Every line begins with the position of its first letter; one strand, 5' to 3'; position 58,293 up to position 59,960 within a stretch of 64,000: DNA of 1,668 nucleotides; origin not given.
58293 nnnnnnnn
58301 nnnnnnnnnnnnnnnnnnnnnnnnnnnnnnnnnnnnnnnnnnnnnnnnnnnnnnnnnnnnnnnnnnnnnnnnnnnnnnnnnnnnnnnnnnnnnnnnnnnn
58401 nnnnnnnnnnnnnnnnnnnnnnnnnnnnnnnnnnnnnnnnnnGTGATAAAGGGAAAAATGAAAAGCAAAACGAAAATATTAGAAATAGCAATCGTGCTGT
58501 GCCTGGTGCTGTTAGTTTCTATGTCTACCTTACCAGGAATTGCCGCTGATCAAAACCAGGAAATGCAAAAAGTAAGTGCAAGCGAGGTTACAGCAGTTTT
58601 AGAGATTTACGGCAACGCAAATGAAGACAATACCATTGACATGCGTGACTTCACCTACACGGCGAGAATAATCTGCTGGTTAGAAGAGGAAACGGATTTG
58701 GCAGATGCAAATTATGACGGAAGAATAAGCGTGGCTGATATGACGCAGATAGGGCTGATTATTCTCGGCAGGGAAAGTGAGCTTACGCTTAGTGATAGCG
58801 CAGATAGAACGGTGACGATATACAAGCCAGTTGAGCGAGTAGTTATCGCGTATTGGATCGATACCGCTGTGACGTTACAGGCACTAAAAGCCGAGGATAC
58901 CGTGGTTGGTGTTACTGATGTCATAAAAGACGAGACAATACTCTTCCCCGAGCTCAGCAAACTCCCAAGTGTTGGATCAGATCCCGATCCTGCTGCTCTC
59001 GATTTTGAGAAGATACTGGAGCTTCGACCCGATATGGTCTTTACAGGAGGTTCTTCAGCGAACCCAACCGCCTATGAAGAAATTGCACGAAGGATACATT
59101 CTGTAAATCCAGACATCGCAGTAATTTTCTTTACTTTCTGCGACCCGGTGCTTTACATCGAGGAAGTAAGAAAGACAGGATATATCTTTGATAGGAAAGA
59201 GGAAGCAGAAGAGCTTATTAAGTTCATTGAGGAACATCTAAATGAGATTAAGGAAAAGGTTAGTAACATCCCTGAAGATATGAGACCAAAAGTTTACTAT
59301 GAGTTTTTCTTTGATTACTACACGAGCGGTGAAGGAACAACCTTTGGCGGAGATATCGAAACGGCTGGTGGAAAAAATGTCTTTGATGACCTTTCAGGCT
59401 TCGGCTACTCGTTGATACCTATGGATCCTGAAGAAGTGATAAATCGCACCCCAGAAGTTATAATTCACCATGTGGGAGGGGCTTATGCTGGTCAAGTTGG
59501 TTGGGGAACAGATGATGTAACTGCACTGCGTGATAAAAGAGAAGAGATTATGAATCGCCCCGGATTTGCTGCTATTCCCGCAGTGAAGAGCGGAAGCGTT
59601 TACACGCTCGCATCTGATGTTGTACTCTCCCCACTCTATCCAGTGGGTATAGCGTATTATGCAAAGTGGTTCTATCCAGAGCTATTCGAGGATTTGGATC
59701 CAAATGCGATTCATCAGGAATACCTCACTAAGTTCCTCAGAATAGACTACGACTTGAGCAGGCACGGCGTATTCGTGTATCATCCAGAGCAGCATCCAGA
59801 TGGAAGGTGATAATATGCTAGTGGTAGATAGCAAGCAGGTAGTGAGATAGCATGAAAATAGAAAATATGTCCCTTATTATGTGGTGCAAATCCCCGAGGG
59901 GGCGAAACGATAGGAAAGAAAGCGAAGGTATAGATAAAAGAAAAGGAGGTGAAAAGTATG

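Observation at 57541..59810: Dockerin-tagged solute-binding protein encoded next to a PGF-CTERM-anchored cohesin scaffoldin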

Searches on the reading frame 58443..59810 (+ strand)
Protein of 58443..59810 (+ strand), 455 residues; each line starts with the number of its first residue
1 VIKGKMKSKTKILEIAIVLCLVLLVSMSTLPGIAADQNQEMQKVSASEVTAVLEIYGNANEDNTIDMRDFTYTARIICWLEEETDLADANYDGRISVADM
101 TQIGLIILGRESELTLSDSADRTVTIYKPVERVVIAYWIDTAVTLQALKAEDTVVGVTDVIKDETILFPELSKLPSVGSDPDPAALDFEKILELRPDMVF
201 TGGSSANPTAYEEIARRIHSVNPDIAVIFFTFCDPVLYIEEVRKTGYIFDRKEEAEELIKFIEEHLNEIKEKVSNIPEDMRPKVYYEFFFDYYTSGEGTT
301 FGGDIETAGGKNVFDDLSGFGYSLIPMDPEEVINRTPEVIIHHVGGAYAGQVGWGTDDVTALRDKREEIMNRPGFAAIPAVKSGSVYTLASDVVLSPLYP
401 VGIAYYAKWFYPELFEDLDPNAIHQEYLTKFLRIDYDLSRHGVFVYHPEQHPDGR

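Call 3: search_protein_families(library=pfam, proteins=[window:58443-59810:+], max_evalue=0.1)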
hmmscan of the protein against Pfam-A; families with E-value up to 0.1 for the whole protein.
window:58443-59810:+ (455 aa): 2 families
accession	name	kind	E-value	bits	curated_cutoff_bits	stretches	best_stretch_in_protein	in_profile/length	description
PF01497.23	Peripla_BP_2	-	4e-26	92.3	27.5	1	140-392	7-234/235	Periplasmic binding protein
PF00404.24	Dockerin_1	-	0.0039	17.8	22.9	1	59-102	4-51/57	Dockerin type I domain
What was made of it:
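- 58779..59810 (+): Class-III (Peripla_BP_2) substrate-binding core of the metal-chelate/siderophore type. Pfam 92.3 bits (call 3).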

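Call 4: search_protein_families(library=ncbifam, proteins=[window:58443-59810:+], max_evalue=0.1)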
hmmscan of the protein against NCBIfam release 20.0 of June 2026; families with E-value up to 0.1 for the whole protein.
window:58443-59810:+ (455 aa): 7 families
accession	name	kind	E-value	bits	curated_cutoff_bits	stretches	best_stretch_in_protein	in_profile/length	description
NF010649.0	PRK14048.1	equivalog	1.2e-22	80.6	374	1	159-437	86-365/374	ferrichrome/ferrioxamine B periplasmic transporter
TIGR04281.1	peripla_PGF_1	equivalog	6.1e-20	71.6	325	1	115-360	6-217/330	PGF-CTERM-anchored ABC transporter substrate-binding protein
TIGR03659.1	IsdE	equivalog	7.9e-09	35.1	298.65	1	144-390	51-268/292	heme ABC transporter substrate-binding protein IsdE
NF047879.1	catechol_SstD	exception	3.1e-06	26.4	450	1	184-315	125-245/343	ferrated catecholamine ABC transporter substrate-binding lipoprotein SstD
TIGR03868.1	F420-O_ABCperi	hypoth_equivalog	9.5e-05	21.7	392.4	1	187-341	70-226/287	putative F420-0 ABC transporter substrate-binding protein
NF002894.0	PRK03379.1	equivalog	0.0012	18.1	234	1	186-341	69-213/266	vitamin B12 ABC transporter substrate-binding protein BtuF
NF040850.1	Trm14_Thcoccales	equivalog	0.041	12.8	480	1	263-336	96-169/365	tRNA (guanine(6)-N2)-methyltransferase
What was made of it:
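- On NCBIfam TIGR04281 PGF-CTERM-anchored SBP: 71.6 bits against 325 (call 4).
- The related haloarchaeal SBP family TIGR04281 carries PGF-CTERM directly (call 4).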

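Call 7: find_homologous_proteins(query=window:58443-59810:+, max_evalue=0.00001)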
Query window:58443-59810:+ (455 aa): 1524 proteins with E <= 0.00001 among 8000 candidates; the best 120 are listed.
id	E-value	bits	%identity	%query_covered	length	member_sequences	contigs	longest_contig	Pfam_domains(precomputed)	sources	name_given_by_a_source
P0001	0.0e+0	1016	100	99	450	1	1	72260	PF01497.24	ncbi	ncbi:MAG: ABC transporter substrate-binding protein [Halobacteriota archaeon]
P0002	9.7e-196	669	68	99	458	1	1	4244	PF01497.24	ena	-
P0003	9.2e-188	643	66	99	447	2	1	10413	PF01497.24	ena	-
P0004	2.0e-184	632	66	99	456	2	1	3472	PF01497.24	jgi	-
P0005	1.4e-183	629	65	99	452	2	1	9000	PF01497.24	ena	-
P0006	3.6e-182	624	65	99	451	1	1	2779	PF01497.24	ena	-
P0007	1.2e-181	623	65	99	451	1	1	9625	PF01497.24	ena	-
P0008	1.3e-181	622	65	99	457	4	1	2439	PF01497.24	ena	-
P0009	1.3e-181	622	64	99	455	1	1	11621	PF01497.24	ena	-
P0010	2.8e-180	618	65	99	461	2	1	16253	PF01497.24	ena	-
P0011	3.1e-180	618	65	99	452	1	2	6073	PF01497.24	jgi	jgi:iron complex transport system substrate-binding protein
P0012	1.5e-179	616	65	99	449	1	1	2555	PF01497.24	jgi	-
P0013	4.4e-178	611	65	99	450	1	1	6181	PF01497.24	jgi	-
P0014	4.5e-177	608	65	99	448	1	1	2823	PF01497.24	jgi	-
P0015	2.6e-173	595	74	76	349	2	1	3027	PF01497.24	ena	-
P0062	1.4e-113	398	48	99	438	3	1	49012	PF01497.24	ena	-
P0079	4.2e-110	387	48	99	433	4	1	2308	PF00404.25,PF01497.24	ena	-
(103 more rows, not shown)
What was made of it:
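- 58441..58457 (+): Gene junction: the AGGTGA Shine-Dalgarno-like motif overlaps the cohesin stop codon, and 10 nt follow before ATG 58458, the probable true SBP start. NCBI's 450-aa call (call 7).
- Closest known: Dockerin-bearing substrate-binding proteins of ANME archaea. Different: This window's protein is at most 68% identical to any other sequence found (call 7).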

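Call 14: find_encoding_contigs(protein=P0001, flank=10000, max_places=3)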
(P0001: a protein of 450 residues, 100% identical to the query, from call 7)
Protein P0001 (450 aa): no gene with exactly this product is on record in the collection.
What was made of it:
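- Tried and rejected: The window's own protein, as called by NCBI (450 aa), was not on record for contig look-up (call 14), so the 8 kb of the source contig beyond the window could not be inspected.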

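Call 15: find_encoding_contigs(protein=P0062, flank=10000, max_places=3)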
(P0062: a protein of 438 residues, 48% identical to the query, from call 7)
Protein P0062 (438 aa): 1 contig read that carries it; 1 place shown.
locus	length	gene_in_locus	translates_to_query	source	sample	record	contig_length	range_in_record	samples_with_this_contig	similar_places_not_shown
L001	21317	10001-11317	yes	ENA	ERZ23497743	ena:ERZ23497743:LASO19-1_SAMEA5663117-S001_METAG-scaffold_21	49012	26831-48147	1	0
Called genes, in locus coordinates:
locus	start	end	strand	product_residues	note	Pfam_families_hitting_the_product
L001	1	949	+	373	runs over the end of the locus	PF00963:Cohesin (weak)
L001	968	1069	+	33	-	-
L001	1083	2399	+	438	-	PF01497:Peripla_BP_2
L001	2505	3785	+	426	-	PF01497:Peripla_BP_2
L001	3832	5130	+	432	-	PF01497:Peripla_BP_2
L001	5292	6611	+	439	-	PF01497:Peripla_BP_2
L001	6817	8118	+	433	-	PF01497:Peripla_BP_2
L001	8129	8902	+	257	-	PF01583:APS_kinase (weak), PF01656:CbiA, PF02374:ArsA_ATPase (faint), PF09140:MipZ (faint), PF10609:ParA (weak), PF13614:AAA_31 (weak)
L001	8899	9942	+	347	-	PF08100:Dimerisation, PF00891:Methyltransf_2, PF13847:Methyltransf_31 (faint)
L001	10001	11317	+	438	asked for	PF01497:Peripla_BP_2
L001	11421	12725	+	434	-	PF01497:Peripla_BP_2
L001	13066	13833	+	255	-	PF01209:Ubie_methyltran, PF13489:Methyltransf_23, PF02527:GidB, PF05175:MTS, PF07021:MetW, PF13847:Methyltransf_31, PF08241:Methyltransf_11, PF08242:Methyltransf_12, +1 more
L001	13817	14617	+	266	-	PF01209:Ubie_methyltran, PF13489:Methyltransf_23, PF07021:MetW (weak), PF13679:Methyltransf_32 (weak), PF13847:Methyltransf_31, PF08241:Methyltransf_11, PF08242:Methyltransf_12, PF13649:Methyltransf_25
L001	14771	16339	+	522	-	PF00148:Oxidored_nitro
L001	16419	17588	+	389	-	PF00148:Oxidored_nitro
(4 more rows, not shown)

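Call 16: find_related_loci(query=A1, collection=genome_contigs, flank=10000)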
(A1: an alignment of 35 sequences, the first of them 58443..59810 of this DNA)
Query A1 (455 aa) in genome_contigs; peptide patterns used: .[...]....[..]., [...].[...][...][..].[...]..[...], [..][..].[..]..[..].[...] (x = any residue, [..] = any of these).
600 stretches matched a pattern (row limit reached: there are more); 419 encode a relative of the query (tblastn E <= 1e-3); the best 80 are kept; 76 distinct loci.
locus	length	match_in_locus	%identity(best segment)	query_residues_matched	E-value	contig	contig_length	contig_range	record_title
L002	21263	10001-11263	61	16-452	2e-166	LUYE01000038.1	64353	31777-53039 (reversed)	MAG: Methanosarcinales archaeon Methan_01 Methan_01_contig_280, whole genome shotgun sequence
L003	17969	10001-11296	61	12-455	4e-163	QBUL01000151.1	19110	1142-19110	ANME-1 cluster archaeon GoMg1 GOMG1_39, whole genome shotgun sequence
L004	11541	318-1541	53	66-455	7e-138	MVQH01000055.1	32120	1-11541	MAG: Methanosaeta sp. PtaB.Bin018 A4E44_contig000055, whole genome shotgun sequence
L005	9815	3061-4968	57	44-455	2e-132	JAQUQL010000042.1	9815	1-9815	MAG: Dehalococcoidales bacterium isolate STD1_49 NODE_20249_length_9815_cov_5.513935_Sandtown_D1, whole genome shotgun s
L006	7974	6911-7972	56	92-452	7e-131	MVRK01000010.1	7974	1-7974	MAG: Methanosaeta sp. PtaU1.Bin060 A4E48_contig000010, whole genome shotgun sequence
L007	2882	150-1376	51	12-449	1e-128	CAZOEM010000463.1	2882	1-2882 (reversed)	MAG TPA_asm: uncultured Halobacteria archaeon isolate binchicken_co116_93 genome assembly, contig: NODE_48540_length_288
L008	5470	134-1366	46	8-446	1e-109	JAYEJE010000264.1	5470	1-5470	MAG: Methanobacteriota archaeon isolate MAG172 MAG172_264, whole genome shotgun sequence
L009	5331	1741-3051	46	12-455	7e-110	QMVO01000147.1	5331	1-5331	MAG: Methanosarcinales archaeon isolate B64_G16 B64_Guay16_scaffold_16720, whole genome shotgun sequence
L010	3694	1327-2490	48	45-448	4e-110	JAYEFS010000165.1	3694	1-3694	MAG: Methanobacteriota archaeon isolate MAG266 MAG266_173, whole genome shotgun sequence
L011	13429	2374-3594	45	11-448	6e-108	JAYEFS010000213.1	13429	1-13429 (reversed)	MAG: Methanobacteriota archaeon isolate MAG266 MAG266_221, whole genome shotgun sequence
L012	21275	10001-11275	44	3-454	4e-107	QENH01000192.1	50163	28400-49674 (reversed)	Methanophagales archaeon isolate CONS3730B06UFb1 Ga0123266_1010, whole genome shotgun sequence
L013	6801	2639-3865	44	1-448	6e-105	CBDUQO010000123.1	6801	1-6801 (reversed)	MAG TPA_asm: uncultured Methanosarcinales archaeon isolate SRR21487738_binner13_Refined_33 genome assembly, contig: ERZ2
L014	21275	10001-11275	43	8-455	8e-104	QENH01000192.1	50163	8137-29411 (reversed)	Methanophagales archaeon isolate CONS3730B06UFb1 Ga0123266_1010, whole genome shotgun sequence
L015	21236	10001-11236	42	25-450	1e-102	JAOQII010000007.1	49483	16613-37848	MAG: Candidatus Syntrophoarchaeum sp. isolate 12019_3 NODE_7, whole genome shotgun sequence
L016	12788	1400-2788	43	3-455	3e-102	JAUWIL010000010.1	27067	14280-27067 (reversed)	MAG: Methanobacteriota archaeon isolate CSMAG_2293 CSMAG_2293_k127_2257269_length_27067_cov_22.3327, whole genome shotgu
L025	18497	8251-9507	45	15-450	1e-101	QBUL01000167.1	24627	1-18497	ANME-1 cluster archaeon GoMg1 GOMG1_23, whole genome shotgun sequence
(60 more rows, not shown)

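Call 24: search_protein_families(library=pfam, alignment_id=A1, max_evalue=0.01)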
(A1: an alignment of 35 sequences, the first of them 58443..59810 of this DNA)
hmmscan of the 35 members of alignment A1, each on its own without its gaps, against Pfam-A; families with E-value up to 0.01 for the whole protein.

A. member 1, window:58443-59810:+ (455 aa): 2 families
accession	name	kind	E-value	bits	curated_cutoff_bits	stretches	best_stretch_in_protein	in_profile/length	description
PF01497.23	Peripla_BP_2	-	4e-26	92.3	27.5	1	140-392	7-234/235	Periplasmic binding protein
PF00404.24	Dockerin_1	-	0.0039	17.8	22.9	1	59-102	4-51/57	Dockerin type I domain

B. families by the number of members that match (of 35 scanned): 3 families
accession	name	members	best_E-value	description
PF01497.23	Peripla_BP_2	35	1.8e-31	Periplasmic binding protein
PF00404.24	Dockerin_1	16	4.7e-06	Dockerin type I domain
PF23255.1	DUF7070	1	0.00075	Domain of unknown function (DUF7070)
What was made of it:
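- On Dockerin type I (Pfam PF00404): 16 of 35 close relatives match at E <= 0.01, the best at 4.7e-6 (call 24), and one homolog (P0079) carries PF00404 among its precomputed Pfam domains (call 7).
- Checked: 16 of 35 family members hit Dockerin_1 at E <= 0.01, the best at 4.7e-6 (call 24).
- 16 of 35 relatives hit Dockerin_1 at E <= 0.01 (call 24), and one homolog (P0079) carries PF00404 among its precomputed Pfam domains (call 7).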

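Call 38: predict_structure(alignment_id=A1)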
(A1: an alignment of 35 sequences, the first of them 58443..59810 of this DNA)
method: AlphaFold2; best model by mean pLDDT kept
length: 455 residues; sequences in the alignment: 35
mean_pLDDT: 87.9   pTM: 0.84
mean pLDDT of the five models: 87.9, 86.8, 85.2, 84.6, 79.0
residues with pLDDT >= 90: 348; 70-90: 52; 50-70: 13; < 50: 42
segments of 3 or more residues with pLDDT < 50: 1-14, 26-49
pLDDT, mean of each block of 10 residues (from residue 1): 36 49 45 32 34 91 94 97 95 95 95 94 95 94 97 97 94 96 92 98 71 93 95 90 97 97 96 94 95 91 93 90 91 98 89 94 98 98 97 88 97 95 96 94 95 92
secondary structure, 60 per line:
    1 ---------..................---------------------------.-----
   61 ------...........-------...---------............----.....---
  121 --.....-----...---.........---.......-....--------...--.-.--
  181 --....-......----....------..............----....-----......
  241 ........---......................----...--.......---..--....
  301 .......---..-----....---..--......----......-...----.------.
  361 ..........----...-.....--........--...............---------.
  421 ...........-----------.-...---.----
elements in order: H10-27 H67-77 H97-108 E113-117 E123-127 E133-135 H139-147 E154-157 H159-162 H188-193 E198-201 H208-221 E226-229 H235-248 H252-273 E283-289 E297-299 H300-307 E318-321 H329-334 E339-344 H360-370 H379-383 E386-390 H396-410 H420-431 E445-447
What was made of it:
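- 58443..58547 (+): SBP signal peptide: n-region KSKTK, a long h-region, c-region LPGIAA, with predicted cleavage before D36. AF2 helix 10-27 with low pLDDT on both sides (call 38).
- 58779..59810 (+): AF2 pLDDT 87.9 (call 38).
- On Dockerin type I (Pfam PF00404): AF2 helices at 67-77 and 97-108 with pLDDT above 90 (call 38).
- On Class-III / Peripla_BP_2 substrate-binding protein of a type II (FecCD/BtuCD) ABC importer: Long helix 252-273 in the AF2 model (call 38).
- Checked: In the AF2 model each loop is followed by a helix (67-77 and 97-108), and this region has pLDDT above 90 (call 38).
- The h-region is about 20 residues long and AF2 models it as helix 10-27 (call 38).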

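Call 45: fold_search(model_id=the predicted structure, library=pdb)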
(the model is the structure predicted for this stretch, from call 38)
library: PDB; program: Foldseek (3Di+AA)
matches with E <= 10: 1153; with E <= 0.001: 183
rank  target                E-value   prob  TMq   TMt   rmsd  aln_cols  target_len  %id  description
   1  9if3_D                5.8e-24  1.00  0.63  0.80   3.4       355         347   26  Structure of YIUA from Yersinia ruckeri with Iron and DHB-L-Arg-L-Ser (released 2025-11-05)
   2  9if3_A                1.6e-23  1.00  0.62  0.80   3.4       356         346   27  Structure of YIUA from Yersinia ruckeri with Iron and DHB-L-Arg-L-Ser (released 2025-11-05)
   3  9ht5_A                2.0e-23  1.00  0.61  0.80   3.5       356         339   26  Structure of YIUA from Yersinia ruckeri with Iron and nitrilotriacetic acid (released 2025-11-12)
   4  6b2y_A                2.1e-23  1.00  0.61  0.81   3.4       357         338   27  Apo YiuA Crystal Form 2 (released 2017-11-15)
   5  6b2x_B                4.0e-23  1.00  0.61  0.81   3.2       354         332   26  Apo YiuA Crystal Form 1 (released 2017-11-15)
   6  9hrj_B                4.5e-23  1.00  0.61  0.80   3.7       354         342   26  Structure of YIUA from Yersinia ruckeri (released 2025-11-12)
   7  6b2x_A                6.0e-23  1.00  0.62  0.82   3.3       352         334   27  Apo YiuA Crystal Form 1 (released 2017-11-15)
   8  9ht5_B                9.6e-23  1.00  0.62  0.81   3.5       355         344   26  Structure of YIUA from Yersinia ruckeri with Iron and nitrilotriacetic acid (released 2025-11-12)
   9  9hrp_B                1.8e-22  1.00  0.60  0.81   3.4       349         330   28  Structure of YIUA from Yersinia ruckeri with iron (released 2025-11-05)
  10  9hrp_C                5.2e-22  1.00  0.62  0.82   3.4       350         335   26  Structure of YIUA from Yersinia ruckeri with iron (released 2025-11-05)
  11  9hrp_A                7.8e-22  1.00  0.61  0.82   3.2       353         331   26  Structure of YIUA from Yersinia ruckeri with iron (released 2025-11-05)
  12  9hrj_A                7.8e-22  1.00  0.58  0.79   4.0       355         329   26  Structure of YIUA from Yersinia ruckeri (released 2025-11-12)
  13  9hrp_D                9.3e-22  1.00  0.62  0.82   3.3       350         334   26  Structure of YIUA from Yersinia ruckeri with iron (released 2025-11-05)
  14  9ht5_C                1.0e-21  1.00  0.59  0.82   3.2       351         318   24  Structure of YIUA from Yersinia ruckeri with Iron and nitrilotriacetic acid (released 2025-11-12)
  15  6b2y_B                1.0e-21  1.00  0.60  0.80   3.4       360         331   25  Apo YiuA Crystal Form 2 (released 2017-11-15)
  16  3psa                  3.7e-21  1.00  0.56  0.76   3.7       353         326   23  Classification of a Haemophilus influenzae ABC transporter HI1470/71 through its cognate molybdate periplasmic binding p (released 2011-11-30)
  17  4mo9                  1.8e-20  1.00  0.61  0.78   3.5       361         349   25  Crystal Structure of TroA-like Periplasmic Binding Protein FepB from Veillonella parvula (released 2013-09-25)
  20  4ls3_A                1.5e-18  1.00  0.54  0.79   4.0       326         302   22  THE crystal STRUCTURE OF HELICOBACTER PYLORI CEUE(HP1561)/NI-HIS COMPL (released 2014-01-22)
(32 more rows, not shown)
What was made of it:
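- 58779..59810 (+): Foldseek hits: YiuA 9if3_D (E 6e-24, TMt 0.80), MolA 3psa, Veillonella FepB 4mo9, and H. pylori CeuE with Ni-His 4ls3 (call 45).
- On Class-III / Peripla_BP_2 substrate-binding protein of a type II (FecCD/BtuCD) ABC importer: Foldseek TMt about 0.8 to YiuA (call 45).
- Domains: calls 3, 4, 38, 45.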
